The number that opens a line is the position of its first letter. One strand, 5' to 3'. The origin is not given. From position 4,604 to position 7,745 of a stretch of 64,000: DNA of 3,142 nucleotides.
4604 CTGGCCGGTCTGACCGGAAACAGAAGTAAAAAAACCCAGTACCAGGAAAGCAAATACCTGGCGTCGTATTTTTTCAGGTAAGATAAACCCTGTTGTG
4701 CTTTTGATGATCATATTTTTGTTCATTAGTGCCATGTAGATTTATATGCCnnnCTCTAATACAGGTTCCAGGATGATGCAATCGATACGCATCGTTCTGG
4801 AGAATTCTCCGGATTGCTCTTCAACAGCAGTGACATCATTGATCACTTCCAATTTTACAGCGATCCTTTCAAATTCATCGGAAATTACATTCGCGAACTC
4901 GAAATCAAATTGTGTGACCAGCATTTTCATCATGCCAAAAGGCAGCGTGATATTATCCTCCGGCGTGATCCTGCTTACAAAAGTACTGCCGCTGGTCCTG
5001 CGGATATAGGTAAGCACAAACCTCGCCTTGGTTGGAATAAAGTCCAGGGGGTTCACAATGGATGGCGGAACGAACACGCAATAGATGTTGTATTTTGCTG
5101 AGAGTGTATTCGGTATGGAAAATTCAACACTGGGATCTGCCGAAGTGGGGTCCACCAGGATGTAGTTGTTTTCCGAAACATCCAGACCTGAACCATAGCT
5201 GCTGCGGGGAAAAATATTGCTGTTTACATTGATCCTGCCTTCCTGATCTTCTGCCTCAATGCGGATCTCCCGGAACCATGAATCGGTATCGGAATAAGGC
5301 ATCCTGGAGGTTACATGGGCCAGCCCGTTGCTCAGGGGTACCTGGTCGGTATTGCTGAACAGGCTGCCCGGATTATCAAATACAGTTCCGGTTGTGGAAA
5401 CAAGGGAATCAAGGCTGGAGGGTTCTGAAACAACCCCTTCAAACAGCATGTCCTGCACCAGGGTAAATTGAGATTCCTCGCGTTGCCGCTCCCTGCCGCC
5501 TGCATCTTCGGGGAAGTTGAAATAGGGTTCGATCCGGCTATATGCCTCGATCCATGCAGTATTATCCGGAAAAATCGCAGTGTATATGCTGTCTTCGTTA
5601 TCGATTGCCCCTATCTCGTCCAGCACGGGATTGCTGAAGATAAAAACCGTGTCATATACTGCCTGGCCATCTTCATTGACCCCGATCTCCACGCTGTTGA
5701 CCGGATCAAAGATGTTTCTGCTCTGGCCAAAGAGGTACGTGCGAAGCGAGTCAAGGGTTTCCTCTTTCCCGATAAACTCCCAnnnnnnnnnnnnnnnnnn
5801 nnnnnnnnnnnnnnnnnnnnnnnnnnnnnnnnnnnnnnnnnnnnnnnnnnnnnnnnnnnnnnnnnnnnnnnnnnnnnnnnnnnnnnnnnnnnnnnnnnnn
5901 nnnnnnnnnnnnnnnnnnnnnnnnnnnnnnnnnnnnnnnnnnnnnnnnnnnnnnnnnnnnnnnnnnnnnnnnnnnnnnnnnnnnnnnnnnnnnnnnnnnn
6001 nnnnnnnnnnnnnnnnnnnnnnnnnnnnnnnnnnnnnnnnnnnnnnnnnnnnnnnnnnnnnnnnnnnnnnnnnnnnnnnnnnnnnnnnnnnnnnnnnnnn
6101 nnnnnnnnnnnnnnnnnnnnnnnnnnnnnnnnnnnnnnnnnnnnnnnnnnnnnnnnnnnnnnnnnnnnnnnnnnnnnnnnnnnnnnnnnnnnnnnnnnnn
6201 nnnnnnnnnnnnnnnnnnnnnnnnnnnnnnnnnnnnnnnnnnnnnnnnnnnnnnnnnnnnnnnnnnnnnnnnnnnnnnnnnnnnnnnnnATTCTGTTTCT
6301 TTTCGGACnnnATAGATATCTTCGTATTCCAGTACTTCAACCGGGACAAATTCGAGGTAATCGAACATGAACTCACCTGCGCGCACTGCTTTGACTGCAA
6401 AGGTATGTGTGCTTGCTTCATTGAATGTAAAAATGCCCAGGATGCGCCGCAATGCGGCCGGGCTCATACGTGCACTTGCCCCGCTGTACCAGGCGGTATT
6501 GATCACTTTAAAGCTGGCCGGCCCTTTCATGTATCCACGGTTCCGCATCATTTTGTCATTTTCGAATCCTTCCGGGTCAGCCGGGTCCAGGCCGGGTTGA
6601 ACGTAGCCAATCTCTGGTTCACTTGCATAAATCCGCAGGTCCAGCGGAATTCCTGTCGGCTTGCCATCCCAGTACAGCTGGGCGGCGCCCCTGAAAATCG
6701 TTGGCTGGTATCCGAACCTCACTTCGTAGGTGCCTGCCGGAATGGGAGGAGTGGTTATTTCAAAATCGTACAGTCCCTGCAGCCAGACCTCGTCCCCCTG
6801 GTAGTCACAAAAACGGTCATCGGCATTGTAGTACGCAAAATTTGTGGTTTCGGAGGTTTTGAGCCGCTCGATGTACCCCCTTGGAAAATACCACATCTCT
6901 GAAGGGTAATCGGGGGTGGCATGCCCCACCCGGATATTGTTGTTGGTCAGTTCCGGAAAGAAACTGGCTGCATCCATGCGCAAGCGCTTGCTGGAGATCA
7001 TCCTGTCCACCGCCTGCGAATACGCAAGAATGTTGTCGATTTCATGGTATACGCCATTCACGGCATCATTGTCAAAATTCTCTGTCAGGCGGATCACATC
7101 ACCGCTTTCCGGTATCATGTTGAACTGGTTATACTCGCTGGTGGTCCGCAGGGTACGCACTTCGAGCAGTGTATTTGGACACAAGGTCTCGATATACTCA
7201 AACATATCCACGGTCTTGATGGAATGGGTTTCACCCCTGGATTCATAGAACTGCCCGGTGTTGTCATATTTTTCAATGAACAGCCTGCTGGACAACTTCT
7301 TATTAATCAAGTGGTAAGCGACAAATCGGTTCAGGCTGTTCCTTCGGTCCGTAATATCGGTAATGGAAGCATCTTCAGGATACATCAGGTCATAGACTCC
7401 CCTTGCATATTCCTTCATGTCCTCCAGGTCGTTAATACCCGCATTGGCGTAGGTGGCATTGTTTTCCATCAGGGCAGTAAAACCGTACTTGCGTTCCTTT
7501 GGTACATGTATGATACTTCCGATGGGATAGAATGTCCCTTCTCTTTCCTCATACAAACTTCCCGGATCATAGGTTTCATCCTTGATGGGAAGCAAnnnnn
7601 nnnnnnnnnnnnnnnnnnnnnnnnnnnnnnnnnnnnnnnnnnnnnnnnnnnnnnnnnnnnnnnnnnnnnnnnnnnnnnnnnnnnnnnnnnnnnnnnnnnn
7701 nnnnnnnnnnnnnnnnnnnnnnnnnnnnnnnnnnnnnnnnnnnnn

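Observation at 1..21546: Atypical PUL operon: CotH, GH(PF11790-like), FAS1, SusC, SusD, FAS1, FAS1, SusC, SusD on one strand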

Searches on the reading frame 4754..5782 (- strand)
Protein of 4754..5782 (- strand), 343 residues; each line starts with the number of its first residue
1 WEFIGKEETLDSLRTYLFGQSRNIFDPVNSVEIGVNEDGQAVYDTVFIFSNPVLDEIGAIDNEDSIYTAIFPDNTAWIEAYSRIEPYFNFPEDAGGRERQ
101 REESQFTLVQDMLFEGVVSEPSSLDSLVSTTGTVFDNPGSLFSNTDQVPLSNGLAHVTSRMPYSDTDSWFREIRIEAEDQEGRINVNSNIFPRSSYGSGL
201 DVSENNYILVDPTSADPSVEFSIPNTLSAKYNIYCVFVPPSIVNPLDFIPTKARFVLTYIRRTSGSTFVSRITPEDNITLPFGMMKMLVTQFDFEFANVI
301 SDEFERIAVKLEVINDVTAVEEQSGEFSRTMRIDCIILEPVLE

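Call 41: search_protein_families(library=pfam, proteins=[window:4754-5782:-], max_evalue=5)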
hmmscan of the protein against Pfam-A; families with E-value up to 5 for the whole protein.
seq(343 aa): 0 families

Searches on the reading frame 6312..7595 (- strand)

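Call 41: search_protein_families(library=pfam, proteins=[window:6312-7595:-], max_evalue=5)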
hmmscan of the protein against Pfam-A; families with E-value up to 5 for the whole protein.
seq(428 aa): 1 family
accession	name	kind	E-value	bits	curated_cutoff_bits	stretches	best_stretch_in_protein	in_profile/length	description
PF02469.27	Fasciclin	-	0.27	11.9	22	1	79-129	45-91/123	Fasciclin domain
